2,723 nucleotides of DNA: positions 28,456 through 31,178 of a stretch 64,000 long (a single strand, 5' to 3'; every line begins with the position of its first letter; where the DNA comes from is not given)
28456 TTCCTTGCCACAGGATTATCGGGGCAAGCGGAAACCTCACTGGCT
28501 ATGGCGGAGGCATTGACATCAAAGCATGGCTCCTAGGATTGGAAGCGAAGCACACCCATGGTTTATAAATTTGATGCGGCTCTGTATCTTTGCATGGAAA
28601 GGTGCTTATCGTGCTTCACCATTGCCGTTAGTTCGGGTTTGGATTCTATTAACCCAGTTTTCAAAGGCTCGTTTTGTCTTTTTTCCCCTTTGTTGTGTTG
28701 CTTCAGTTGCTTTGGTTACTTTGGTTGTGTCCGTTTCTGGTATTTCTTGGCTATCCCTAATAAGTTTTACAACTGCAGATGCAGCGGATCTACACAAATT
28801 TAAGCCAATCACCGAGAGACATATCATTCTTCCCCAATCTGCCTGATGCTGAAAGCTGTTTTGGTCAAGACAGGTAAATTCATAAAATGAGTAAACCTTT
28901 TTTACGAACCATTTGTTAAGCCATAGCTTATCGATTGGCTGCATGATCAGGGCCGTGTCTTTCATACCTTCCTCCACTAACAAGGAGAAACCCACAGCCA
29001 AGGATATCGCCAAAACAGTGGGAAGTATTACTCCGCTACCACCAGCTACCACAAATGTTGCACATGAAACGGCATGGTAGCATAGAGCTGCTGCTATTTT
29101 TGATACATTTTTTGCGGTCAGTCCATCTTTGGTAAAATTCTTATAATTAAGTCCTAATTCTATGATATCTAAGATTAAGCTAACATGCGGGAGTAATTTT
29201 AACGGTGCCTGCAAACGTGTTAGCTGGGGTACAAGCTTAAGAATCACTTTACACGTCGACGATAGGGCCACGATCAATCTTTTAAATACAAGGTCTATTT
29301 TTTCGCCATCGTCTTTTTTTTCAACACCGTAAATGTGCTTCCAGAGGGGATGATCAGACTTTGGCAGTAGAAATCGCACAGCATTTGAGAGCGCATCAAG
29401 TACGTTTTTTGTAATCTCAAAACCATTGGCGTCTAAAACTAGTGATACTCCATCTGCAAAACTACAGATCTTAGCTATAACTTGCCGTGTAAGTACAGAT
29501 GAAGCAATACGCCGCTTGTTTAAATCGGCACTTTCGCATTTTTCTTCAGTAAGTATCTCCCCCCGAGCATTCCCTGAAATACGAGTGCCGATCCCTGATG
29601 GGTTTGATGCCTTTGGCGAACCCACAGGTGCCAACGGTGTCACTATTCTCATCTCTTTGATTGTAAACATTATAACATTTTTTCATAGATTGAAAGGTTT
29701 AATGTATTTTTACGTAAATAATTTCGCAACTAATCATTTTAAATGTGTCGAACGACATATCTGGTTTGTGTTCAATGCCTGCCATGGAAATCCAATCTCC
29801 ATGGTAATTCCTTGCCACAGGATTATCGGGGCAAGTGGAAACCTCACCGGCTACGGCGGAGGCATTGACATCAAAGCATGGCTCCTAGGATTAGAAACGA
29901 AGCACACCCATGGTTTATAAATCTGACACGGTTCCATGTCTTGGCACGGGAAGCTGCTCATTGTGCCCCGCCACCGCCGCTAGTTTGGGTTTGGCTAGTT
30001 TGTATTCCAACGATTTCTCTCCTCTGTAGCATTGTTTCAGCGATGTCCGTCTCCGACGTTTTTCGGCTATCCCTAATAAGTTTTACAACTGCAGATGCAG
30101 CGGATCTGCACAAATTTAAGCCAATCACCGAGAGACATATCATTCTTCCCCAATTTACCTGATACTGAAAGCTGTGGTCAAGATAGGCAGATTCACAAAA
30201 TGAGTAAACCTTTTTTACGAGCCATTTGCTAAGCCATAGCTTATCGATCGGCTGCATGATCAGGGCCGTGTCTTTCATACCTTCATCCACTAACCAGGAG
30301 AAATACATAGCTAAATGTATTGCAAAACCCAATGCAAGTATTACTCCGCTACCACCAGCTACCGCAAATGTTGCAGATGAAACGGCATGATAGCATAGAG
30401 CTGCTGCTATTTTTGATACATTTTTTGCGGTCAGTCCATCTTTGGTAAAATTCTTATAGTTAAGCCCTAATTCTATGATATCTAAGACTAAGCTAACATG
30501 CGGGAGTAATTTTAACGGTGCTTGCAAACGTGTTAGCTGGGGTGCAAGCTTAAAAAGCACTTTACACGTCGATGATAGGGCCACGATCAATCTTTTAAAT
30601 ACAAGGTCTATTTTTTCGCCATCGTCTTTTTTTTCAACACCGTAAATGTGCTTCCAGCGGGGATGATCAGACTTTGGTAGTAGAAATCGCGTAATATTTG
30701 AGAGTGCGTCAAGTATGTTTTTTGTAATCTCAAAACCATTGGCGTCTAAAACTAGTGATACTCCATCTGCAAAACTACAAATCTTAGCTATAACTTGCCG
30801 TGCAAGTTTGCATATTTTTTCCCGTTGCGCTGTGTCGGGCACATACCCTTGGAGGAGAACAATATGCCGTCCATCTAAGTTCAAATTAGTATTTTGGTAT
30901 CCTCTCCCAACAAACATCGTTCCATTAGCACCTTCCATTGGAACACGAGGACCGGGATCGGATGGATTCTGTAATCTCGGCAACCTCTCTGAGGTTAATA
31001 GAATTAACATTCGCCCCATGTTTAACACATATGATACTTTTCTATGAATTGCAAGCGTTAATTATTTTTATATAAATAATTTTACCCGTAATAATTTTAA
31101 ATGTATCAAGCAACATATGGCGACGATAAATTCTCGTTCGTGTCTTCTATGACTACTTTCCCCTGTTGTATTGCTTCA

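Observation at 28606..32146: Tandem triplicated family of Inc-like (bilobed hydrophobic hairpin) membrane proteins: candidate T3SS effectors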

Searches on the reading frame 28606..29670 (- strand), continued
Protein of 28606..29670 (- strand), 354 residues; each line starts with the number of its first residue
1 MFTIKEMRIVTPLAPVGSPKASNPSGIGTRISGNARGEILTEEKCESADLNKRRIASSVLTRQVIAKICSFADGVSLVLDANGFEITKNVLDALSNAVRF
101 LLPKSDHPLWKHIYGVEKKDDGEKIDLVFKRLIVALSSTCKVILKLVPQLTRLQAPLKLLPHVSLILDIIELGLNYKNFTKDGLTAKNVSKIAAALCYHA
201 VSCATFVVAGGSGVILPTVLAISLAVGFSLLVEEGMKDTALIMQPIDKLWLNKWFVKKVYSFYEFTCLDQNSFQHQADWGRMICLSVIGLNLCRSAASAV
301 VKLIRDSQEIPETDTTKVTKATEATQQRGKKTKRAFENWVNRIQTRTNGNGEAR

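Call 65: find_encoding_contigs(protein=P0015, flank=10000, max_places=2)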
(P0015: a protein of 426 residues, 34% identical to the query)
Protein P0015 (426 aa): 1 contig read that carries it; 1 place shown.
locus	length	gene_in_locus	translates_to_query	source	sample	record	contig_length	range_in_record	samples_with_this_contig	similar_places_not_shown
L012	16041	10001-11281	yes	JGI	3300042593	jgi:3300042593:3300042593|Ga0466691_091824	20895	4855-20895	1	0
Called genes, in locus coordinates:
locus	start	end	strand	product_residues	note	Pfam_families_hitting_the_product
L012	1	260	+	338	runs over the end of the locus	PF03739:LptF_LptG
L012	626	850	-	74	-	-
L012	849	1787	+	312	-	PF01145:Band_7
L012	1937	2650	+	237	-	PF01113:DapB_N, PF05173:DapB_C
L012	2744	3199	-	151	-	PF02472:ExbD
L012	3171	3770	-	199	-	PF01618:MotA_ExbB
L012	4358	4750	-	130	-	PF01066:CDP-OH_P_transf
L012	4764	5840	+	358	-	-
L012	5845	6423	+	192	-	-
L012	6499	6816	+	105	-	PF03091:CutA1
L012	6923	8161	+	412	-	-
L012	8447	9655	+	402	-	-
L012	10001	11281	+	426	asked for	-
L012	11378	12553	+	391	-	-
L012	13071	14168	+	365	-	-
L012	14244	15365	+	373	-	-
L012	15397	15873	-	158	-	PF02870:Methyltransf_1N, PF01035:DNA_binding_1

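Call 66: find_encoding_contigs(protein=P0010, flank=10000, max_places=2)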
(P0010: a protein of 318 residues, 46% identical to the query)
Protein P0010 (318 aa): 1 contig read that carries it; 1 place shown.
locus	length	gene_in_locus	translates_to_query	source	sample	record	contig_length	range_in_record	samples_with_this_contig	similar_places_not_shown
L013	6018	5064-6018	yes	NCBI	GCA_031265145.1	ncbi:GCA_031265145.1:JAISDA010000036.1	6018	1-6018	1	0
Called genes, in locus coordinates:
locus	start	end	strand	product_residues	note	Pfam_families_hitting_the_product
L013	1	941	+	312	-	?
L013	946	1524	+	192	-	-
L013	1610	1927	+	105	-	PF03091:CutA1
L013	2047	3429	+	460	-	-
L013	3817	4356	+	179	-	-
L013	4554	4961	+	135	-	-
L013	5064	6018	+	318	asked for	?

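Call 72: find_encoding_contigs(protein=P0038, flank=10000, max_places=3)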
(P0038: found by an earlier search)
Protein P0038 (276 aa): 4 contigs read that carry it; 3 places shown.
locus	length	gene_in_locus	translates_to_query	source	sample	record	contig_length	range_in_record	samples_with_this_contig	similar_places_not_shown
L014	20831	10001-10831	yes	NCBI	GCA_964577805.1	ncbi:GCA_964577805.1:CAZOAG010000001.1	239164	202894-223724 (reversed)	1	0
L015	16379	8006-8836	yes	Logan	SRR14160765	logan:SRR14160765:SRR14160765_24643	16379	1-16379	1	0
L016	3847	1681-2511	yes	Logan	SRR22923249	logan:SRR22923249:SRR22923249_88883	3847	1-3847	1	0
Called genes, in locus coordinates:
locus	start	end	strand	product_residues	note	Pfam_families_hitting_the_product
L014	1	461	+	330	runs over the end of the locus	-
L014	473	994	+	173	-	PF08645:PNK3P (weak), PF00702:Hydrolase, PF13419:HAD_2, PF13242:Hydrolase_like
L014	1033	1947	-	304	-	PF02899:Phage_int_SAM_1, PF00589:Phage_integrase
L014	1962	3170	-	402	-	PF05496:RuvB_N (weak), PF13177:DNA_pol3_delta2, PF13604:AAA_30, PF00004:AAA, PF07728:AAA_5 (weak), PF13173:AAA_14 (faint), PF13401:AAA_22 (weak), PF22608:DNAX_ATPase_lid (weak)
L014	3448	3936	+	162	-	PF02381:MraZ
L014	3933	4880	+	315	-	PF01795:Methyltransf_5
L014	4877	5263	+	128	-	-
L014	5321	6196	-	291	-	PF07484:Collar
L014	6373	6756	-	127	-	-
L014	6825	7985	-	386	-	PF02670:DXP_reductoisom, PF08436:DXP_redisom_C, PF13288:DXPR_C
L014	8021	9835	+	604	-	PF00664:ABC_membrane, PF00005:ABC_tran, PF02463:SMC_N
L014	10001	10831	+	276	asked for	-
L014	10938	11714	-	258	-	PF25084:LbH_EIF2B (faint), PF25087:GMPPB_C (weak), PF00132:Hexapep (weak), PF13720:Acetyltransf_11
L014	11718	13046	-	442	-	PF03331:LpxC, PF22817:ApeP-like, PF07977:FabA, PF22818:ApeI-like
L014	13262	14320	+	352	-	PF04613:LpxD, PF25084:LbH_EIF2B, PF21711:DCTN5 (faint), PF25087:GMPPB_C (weak), PF00132:Hexapep, PF14602:Hexapep_2 (weak), PF25084:LbH_EIF2B (weak), PF00132:Hexapep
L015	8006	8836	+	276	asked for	-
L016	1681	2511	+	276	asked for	-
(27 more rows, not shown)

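Call 73: search_protein_families(library=phrogs, proteins=[window:28606-29670:-], max_evalue=0.1)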
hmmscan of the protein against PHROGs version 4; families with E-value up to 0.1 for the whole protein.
window:28606-29670:- (354 aa): 0 families

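Call 74: search_protein_families(library=padloc, proteins=[window:28606-29670:-], max_evalue=0.1)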
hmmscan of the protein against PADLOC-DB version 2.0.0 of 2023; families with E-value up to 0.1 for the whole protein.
window:28606-29670:- (354 aa): 0 families

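Call 78: list_cluster_members(proteins=[P0003, P0004, P0005, P0006, P0008, P0009, P0052, P0054, P0010, P0013])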
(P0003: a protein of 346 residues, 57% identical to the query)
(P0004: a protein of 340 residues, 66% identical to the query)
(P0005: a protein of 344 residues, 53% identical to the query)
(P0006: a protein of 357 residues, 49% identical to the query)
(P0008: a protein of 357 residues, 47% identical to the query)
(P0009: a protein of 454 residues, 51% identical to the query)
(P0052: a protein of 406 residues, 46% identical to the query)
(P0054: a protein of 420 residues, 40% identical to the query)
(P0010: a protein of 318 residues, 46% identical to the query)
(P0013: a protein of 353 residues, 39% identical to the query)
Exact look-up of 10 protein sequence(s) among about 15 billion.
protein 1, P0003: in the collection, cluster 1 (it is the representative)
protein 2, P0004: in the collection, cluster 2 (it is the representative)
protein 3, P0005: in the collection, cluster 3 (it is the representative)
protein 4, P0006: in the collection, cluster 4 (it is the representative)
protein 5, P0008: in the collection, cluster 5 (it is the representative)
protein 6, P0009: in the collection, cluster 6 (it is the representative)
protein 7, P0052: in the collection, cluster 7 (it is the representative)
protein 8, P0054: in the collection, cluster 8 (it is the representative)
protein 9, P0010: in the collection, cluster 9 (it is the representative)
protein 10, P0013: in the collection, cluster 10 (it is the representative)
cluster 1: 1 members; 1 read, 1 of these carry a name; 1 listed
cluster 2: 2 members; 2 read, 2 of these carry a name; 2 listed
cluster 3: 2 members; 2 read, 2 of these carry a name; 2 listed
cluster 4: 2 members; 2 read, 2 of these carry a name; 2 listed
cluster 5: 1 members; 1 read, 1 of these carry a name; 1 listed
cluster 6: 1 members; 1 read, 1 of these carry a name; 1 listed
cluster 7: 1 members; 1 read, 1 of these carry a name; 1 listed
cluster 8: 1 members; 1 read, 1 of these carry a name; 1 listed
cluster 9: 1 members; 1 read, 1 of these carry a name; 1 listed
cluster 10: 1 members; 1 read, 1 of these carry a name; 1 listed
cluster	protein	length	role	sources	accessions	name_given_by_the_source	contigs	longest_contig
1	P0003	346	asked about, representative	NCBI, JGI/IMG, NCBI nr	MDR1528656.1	MAG: hypothetical protein LBS22_03690 [Puniceicoccales bacterium] | hypothetical protein | hypothetical protein [Puniceicoccales bacterium]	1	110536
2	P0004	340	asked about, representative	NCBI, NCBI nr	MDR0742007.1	MAG: hypothetical protein LBE98_00905 [Puniceicoccales bacterium] | hypothetical protein [Puniceicoccales bacterium]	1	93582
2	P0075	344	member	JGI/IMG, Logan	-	hypothetical protein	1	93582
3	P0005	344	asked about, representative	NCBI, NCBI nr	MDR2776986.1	MAG: hypothetical protein LBB17_03010 [Puniceicoccales bacterium] | hypothetical protein [Puniceicoccales bacterium]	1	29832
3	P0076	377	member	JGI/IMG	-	hypothetical protein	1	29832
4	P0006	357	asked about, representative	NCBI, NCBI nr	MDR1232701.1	MAG: hypothetical protein LBJ75_00315 [Puniceicoccales bacterium] | hypothetical protein [Puniceicoccales bacterium]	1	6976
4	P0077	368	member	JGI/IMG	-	hypothetical protein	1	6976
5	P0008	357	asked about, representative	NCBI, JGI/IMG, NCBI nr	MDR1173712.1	MAG: hypothetical protein LBK24_02880 [Puniceicoccales bacterium] | hypothetical protein | hypothetical protein [Puniceicoccales bacterium]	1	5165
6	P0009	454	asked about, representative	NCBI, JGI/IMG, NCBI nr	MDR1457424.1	MAG: hypothetical protein LBI47_01030 [Puniceicoccales bacterium] | hypothetical protein | hypothetical protein [Puniceicoccales bacterium]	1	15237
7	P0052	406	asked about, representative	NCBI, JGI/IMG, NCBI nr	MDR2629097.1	MAG: hypothetical protein LBC30_03865 [Puniceicoccales bacterium] | hypothetical protein | hypothetical protein [Puniceicoccales bacterium]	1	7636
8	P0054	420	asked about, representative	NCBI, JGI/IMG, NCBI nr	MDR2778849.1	MAG: hypothetical protein LBB16_00990 [Puniceicoccales bacterium] | hypothetical protein | hypothetical protein [Puniceicoccales bacterium]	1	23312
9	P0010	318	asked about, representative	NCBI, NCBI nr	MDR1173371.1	MAG: hypothetical protein LBK24_01090, partial [Puniceicoccales bacterium] | hypothetical protein [Puniceicoccales bacterium]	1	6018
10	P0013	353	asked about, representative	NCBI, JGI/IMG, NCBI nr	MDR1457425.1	MAG: hypothetical protein LBI47_01035 [Puniceicoccales bacterium] | hypothetical protein | hypothetical protein [Puniceicoccales bacterium]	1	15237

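Call 87: search_protein_families(library=pfam, proteins=[L007:4430-5953:+, L007:6107-6676:+, L007:7712-8200:-, L007:8370-9425:+, L007:11173-12951:+, L007:12938-13678:+, L006:1474-3180:-, L006:3361-3837:-, L006:3874-4809:-, L006:5214-5756:+], max_evalue=0.0001)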
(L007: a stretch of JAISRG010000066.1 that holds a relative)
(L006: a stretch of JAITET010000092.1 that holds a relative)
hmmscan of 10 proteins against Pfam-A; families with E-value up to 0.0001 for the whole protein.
L007:4430-5953:+ (507 aa): 3 families
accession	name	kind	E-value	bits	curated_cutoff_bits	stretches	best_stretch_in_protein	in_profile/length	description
PF00587.30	tRNA-synt_2b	-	3.3e-19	70.1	29.3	1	123-291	5-174/179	tRNA synthetase class II core domain (G, H, P, S and T)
PF09180.16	ProRS-C_1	-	1.7e-18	66.9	31.5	1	441-507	2-71/71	Prolyl-tRNA synthetase, C-terminal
PF03129.25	HGTP_anticodon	-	2.7e-12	47.1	21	1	312-409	1-89/94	Anticodon binding domain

L007:6107-6676:+ (189 aa): 0 families

L007:7712-8200:- (162 aa): 0 families

L007:8370-9425:+ (351 aa): 1 family
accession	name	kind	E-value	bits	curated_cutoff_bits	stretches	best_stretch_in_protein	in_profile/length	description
PF01791.15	DeoC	-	2.3e-64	217.6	23.8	1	71-327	1-229/229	DeoC/LacD family aldolase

L007:11173-12951:+ (592 aa): 2 families
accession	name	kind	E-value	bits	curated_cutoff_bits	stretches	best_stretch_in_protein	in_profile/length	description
PF02096.25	60KD_IMP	-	4.3e-57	193.1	35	1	375-560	1-162/163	60Kd inner membrane protein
PF14849.12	YidC_periplas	-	1e-19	72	24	1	79-362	4-281/283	YidC periplasmic domain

L007:12938-13678:+ (246 aa): 2 families
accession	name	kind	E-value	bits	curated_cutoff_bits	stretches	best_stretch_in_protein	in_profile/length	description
PF01709.26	Transcrip_reg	-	3.3e-48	163.9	27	1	83-238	2-160/160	TACO1/YebC second and third domain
PF20772.2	TACO1_YebC_N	-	1.1e-27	96.7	36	1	5-76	1-73/73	TACO1/YebC protein N-terminal domain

L006:1474-3180:- (568 aa): 6 families
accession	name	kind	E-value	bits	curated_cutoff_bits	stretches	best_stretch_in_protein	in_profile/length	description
PF00575.29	S1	-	1.5e-93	307.7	22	6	271-343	3-74/74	S1 RNA binding domain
PF23459.1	S1_RRP5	-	5.8e-20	72.1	27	0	445-521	2-71/72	RRP5 S1 domain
PF21710.3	Spt6_S1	-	1.4e-14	54.6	27.5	0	282-344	26-88/91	Spt6, S1/OB domain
PF17092.11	PCB_OB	-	2.2e-06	28.8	27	0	365-411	37-83/111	Penicillin-binding protein OB-like domain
PF24685.1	OB_RRP5_4th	-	5.2e-06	26.8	31.5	0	479-512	39-72/92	RRP5 OB-fold domain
PF21543.3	CvfB_2nd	-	5.5e-05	23.5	27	0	500-523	53-75/76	Virulence regulatory factor CvfB, second domain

L006:3361-3837:- (158 aa): 2 families
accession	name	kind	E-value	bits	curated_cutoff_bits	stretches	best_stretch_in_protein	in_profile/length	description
PF00383.29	dCMP_cyt_deam_1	-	1.3e-22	80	25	1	24-135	2-101/102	Cytidine and deoxycytidylate deaminase zinc-binding region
PF14437.12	MafB19-deam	-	4.3e-13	49.8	27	1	25-139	3-104/142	MafB19-like deaminase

L006:3874-4809:- (311 aa): 1 family
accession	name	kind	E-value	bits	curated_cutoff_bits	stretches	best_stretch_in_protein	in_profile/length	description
PF00698.26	Acyl_transf_1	-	4e-27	95.9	32.7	1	17-272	3-257/319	Acyl transferase domain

L006:5214-5756:+ (180 aa): 1 family
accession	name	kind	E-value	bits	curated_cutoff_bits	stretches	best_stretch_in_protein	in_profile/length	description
PF01569.27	PAP2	-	3.6e-17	62.8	27.2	1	59-157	5-122/130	PAP2 superfamily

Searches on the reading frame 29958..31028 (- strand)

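Call 4: search_protein_families(library=pfam, proteins=[window:29958-31028:-], max_evalue=1)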
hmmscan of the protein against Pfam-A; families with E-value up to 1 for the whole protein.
window:29958-31028:- (356 aa): 2 families
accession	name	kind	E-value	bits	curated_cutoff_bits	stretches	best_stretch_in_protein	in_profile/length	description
PF04972.22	BON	-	0.0045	17.7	27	1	45-79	20-55/69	BON domain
PF00452.24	Bcl-2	-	0.13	13.3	31.4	1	282-313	37-69/100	Apoptosis regulator proteins, Bcl-2 family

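Call 40: search_protein_families(library=ncbifam, proteins=[window:29958-31028:-], max_evalue=0.1)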
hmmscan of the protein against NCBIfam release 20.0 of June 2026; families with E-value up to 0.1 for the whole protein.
window:29958-31028:- (356 aa): 0 families

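Call 73: search_protein_families(library=phrogs, proteins=[window:29958-31028:-], max_evalue=0.1)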
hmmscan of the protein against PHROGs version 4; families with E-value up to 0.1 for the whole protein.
window:29958-31028:- (356 aa): 0 families

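Call 74: search_protein_families(library=padloc, proteins=[window:29958-31028:-], max_evalue=0.1)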
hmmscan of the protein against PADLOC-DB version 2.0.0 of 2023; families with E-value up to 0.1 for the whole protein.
window:29958-31028:- (356 aa): 0 families
